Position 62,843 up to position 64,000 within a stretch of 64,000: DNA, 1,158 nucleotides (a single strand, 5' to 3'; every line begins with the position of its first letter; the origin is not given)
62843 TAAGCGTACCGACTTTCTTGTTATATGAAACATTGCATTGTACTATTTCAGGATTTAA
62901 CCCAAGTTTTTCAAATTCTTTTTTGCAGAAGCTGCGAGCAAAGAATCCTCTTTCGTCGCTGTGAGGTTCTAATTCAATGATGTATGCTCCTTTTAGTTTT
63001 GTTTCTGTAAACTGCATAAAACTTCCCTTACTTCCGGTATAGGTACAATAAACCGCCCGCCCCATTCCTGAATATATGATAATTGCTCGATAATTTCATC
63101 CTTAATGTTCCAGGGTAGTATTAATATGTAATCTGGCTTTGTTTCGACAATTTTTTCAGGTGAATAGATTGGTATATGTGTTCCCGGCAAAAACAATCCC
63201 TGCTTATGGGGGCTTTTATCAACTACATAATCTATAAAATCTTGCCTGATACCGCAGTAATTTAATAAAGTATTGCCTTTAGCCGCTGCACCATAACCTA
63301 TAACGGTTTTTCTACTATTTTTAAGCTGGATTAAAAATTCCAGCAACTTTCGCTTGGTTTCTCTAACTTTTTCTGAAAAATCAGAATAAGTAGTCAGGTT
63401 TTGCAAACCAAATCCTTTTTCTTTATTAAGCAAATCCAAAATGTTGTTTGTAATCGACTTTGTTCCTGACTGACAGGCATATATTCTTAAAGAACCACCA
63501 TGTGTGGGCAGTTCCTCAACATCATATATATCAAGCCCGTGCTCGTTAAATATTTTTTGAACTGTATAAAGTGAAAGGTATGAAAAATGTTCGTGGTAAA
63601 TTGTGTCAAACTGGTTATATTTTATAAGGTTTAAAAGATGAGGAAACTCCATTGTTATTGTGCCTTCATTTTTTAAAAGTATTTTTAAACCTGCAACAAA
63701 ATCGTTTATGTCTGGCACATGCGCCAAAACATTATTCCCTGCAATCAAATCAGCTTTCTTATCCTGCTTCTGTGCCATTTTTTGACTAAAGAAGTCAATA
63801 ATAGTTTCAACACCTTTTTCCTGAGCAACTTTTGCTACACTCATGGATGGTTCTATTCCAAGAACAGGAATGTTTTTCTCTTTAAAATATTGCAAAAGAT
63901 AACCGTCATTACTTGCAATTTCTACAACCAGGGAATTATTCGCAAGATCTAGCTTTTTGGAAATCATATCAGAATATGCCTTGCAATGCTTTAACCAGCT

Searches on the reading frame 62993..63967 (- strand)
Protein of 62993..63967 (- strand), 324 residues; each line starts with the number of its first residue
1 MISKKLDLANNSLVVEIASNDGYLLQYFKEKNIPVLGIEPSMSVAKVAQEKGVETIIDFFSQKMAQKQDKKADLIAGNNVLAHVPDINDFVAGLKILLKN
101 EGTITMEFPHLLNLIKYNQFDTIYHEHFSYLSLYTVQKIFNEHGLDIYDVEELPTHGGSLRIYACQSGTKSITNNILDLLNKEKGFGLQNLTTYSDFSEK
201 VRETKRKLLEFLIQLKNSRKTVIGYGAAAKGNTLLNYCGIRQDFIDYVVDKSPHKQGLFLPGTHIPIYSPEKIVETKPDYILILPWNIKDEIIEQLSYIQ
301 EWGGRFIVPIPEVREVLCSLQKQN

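Call 45: search_protein_families(library=pfam, proteins=[window:62993-63967:-], max_evalue=0.0001)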
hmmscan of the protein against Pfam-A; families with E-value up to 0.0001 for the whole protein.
window:62993-63967:- (324 aa): 4 families
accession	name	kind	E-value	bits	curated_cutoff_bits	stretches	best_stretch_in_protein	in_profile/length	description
PF08484.17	Methyltransf_14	-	2.1e-68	229.6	23.5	1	154-311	1-160/160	C-methyltransferase C-terminal domain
PF13489.12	Methyltransf_23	-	4.8e-13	49.6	27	1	12-148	24-162/164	Methyltransferase domain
PF08242.18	Methyltransf_12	-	7.9e-09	36.6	30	1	15-103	1-97/98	Methyltransferase domain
PF08241.18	Methyltransf_11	-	8e-07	30.1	21.2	1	16-104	2-93/95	Methyltransferase domain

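Call 46: find_encoding_contigs(protein=window:62993-63967:-, flank=10000, max_places=1)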
Protein window:62993-63967:- (324 aa): no gene with exactly this product is on record in the collection.
